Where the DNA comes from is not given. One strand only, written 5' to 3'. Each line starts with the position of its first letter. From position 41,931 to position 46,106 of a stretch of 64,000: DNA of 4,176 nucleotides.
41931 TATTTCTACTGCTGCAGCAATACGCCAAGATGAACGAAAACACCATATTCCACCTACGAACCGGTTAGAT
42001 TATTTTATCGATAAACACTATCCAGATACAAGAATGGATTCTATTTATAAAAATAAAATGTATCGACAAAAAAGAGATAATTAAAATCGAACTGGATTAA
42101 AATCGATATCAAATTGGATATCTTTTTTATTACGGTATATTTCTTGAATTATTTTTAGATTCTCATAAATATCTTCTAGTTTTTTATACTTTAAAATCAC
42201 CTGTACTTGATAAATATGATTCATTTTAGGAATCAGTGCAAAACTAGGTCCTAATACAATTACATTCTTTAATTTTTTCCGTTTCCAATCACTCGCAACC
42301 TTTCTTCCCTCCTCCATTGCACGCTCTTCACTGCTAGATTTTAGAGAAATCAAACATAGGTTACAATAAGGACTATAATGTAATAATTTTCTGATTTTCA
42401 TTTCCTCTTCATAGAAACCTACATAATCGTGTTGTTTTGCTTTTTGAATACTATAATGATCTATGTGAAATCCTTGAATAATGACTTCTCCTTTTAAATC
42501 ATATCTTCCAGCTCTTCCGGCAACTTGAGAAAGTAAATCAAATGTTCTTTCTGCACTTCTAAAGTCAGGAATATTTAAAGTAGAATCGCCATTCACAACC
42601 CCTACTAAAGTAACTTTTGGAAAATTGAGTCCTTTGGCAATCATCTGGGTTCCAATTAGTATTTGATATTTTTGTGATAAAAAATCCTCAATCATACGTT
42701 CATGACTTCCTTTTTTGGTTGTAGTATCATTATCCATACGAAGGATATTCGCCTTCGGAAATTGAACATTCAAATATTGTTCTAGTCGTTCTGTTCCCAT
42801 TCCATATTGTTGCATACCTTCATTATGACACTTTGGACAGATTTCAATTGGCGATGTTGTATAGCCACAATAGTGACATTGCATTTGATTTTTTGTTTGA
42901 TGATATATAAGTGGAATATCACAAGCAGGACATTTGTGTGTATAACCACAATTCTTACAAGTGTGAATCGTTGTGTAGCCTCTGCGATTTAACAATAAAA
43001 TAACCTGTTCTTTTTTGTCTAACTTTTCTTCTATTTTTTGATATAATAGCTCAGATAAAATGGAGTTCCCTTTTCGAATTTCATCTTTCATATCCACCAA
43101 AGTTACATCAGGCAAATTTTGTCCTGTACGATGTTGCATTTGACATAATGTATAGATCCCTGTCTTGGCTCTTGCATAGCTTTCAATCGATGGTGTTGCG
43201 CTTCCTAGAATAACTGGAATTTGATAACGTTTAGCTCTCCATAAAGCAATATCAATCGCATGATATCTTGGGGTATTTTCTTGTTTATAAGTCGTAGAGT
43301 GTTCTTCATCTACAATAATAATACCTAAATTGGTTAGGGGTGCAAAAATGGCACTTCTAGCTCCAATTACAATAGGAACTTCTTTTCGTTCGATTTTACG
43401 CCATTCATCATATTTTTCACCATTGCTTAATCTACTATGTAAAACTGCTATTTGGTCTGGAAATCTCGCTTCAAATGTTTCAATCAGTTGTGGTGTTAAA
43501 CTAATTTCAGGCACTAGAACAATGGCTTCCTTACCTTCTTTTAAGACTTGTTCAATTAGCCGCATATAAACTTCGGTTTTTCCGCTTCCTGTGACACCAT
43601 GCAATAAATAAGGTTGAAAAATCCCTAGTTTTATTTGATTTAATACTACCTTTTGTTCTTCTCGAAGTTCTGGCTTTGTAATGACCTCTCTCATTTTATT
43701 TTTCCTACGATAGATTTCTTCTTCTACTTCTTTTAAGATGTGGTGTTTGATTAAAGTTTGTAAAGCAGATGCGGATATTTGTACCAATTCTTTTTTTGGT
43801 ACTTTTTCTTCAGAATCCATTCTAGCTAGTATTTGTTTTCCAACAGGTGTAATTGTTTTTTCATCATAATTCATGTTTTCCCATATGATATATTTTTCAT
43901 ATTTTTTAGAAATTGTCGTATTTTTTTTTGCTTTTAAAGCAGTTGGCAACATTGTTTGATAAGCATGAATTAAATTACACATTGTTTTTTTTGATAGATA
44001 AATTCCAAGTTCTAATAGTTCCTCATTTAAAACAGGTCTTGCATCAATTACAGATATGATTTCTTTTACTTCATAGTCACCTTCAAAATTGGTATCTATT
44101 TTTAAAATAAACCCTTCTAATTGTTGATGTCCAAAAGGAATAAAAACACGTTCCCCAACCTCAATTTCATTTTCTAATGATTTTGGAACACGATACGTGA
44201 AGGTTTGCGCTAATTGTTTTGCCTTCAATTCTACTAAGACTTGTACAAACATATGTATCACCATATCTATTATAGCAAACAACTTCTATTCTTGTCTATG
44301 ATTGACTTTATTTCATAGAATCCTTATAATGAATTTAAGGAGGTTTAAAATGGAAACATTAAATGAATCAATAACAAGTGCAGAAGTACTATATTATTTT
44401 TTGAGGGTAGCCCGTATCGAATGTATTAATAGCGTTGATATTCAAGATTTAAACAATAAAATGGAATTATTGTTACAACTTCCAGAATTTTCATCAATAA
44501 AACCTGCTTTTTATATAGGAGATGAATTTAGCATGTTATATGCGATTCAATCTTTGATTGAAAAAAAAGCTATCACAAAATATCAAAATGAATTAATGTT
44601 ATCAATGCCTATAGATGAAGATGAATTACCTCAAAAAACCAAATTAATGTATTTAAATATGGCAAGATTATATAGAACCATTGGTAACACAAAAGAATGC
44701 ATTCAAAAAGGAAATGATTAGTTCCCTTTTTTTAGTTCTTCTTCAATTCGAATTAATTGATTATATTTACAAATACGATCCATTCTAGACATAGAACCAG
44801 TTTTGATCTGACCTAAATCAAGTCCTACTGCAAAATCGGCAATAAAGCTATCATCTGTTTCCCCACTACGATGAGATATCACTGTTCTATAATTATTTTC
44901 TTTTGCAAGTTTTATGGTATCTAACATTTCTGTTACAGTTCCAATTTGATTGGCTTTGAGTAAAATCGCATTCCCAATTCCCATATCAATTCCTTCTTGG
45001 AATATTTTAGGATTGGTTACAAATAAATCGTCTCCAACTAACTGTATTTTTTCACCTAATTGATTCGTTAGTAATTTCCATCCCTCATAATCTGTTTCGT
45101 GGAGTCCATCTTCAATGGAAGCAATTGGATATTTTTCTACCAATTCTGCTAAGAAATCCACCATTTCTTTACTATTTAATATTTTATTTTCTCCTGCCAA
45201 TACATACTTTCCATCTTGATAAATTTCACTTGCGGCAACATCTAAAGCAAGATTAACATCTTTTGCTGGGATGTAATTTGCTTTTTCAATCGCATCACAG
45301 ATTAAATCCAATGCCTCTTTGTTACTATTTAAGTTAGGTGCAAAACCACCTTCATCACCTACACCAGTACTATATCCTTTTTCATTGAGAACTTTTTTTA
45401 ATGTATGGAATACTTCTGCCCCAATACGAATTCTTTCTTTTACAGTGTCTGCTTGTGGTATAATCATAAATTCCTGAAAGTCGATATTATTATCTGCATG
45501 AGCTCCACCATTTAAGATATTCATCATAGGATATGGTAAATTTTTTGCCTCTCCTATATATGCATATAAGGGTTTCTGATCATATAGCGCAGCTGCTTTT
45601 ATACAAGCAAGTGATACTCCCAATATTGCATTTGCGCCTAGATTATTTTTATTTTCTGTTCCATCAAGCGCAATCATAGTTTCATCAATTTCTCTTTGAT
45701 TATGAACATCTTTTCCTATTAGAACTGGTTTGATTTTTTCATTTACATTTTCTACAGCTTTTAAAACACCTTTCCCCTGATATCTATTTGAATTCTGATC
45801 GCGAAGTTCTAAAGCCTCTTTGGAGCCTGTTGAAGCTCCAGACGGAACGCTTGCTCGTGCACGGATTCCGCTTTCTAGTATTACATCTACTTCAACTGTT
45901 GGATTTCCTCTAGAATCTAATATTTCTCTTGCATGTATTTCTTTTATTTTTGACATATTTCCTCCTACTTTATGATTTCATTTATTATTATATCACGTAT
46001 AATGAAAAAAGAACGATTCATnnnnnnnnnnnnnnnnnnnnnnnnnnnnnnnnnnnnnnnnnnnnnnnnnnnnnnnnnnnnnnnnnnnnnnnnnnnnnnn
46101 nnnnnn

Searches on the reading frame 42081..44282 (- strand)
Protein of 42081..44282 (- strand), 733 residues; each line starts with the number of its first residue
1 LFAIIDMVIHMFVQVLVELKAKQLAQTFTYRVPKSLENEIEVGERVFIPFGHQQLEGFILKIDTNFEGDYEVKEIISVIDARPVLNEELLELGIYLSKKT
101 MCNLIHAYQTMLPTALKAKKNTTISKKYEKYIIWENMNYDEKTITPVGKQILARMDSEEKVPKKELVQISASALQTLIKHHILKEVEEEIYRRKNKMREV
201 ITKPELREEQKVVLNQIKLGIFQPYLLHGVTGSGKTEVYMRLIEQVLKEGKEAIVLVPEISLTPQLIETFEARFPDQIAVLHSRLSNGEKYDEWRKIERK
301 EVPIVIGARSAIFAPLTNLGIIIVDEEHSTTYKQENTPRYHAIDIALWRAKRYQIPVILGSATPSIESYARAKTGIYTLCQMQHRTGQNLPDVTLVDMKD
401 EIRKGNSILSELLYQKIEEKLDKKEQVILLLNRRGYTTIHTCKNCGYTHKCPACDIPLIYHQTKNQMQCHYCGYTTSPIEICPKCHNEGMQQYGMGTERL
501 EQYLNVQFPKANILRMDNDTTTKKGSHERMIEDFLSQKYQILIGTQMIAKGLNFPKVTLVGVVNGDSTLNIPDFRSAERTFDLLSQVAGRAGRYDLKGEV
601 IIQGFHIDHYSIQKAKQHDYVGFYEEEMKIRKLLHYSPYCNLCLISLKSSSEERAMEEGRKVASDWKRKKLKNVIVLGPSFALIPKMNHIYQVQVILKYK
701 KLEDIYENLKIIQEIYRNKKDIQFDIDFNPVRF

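Call 25: search_protein_families(library=pfam, proteins=[window:42081-44282:-], max_evalue=0.0001)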
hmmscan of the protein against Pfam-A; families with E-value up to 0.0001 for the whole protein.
window:42081-44282:- (733 aa): 6 families
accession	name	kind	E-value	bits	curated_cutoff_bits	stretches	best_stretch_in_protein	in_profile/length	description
PF17764.6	PriA_3primeBD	-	2.3e-24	85.5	22.7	1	14-113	1-96/96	3'DNA-binding domain (3'BD)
PF00270.35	DEAD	-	4.9e-20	72.4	26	1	210-368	4-163/167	DEAD/DEAH box helicase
PF04851.21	ResIII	-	8.9e-19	68.4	22.5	1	204-365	2-163/164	Type III restriction enzyme, res subunit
PF18074.6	PriA_C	-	5.5e-16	59.6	26.9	1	638-730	1-95/95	Primosomal protein N C-terminal domain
PF00271.37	Helicase_C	-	5.6e-12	46.3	23.5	1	498-594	26-109/110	Helicase conserved C-terminal domain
PF18319.7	Zn_ribbon_PriA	-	7.6e-11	42.2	26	1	451-475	1-25/27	PriA DNA helicase Cys-rich region (CRR) domain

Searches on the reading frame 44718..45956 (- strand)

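Call 25: search_protein_families(library=pfam, proteins=[window:44718-45956:-], max_evalue=0.0001)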
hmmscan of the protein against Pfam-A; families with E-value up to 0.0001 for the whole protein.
window:44718-45956:- (412 aa): 2 families
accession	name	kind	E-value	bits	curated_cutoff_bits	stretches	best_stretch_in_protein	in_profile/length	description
PF00113.28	Enolase_C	-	1.5e-119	399.2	21.5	1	139-409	3-282/296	Enolase, C-terminal TIM barrel domain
PF03952.21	Enolase_N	-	4.4e-60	202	35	1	4-134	1-131/131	Enolase, N-terminal domain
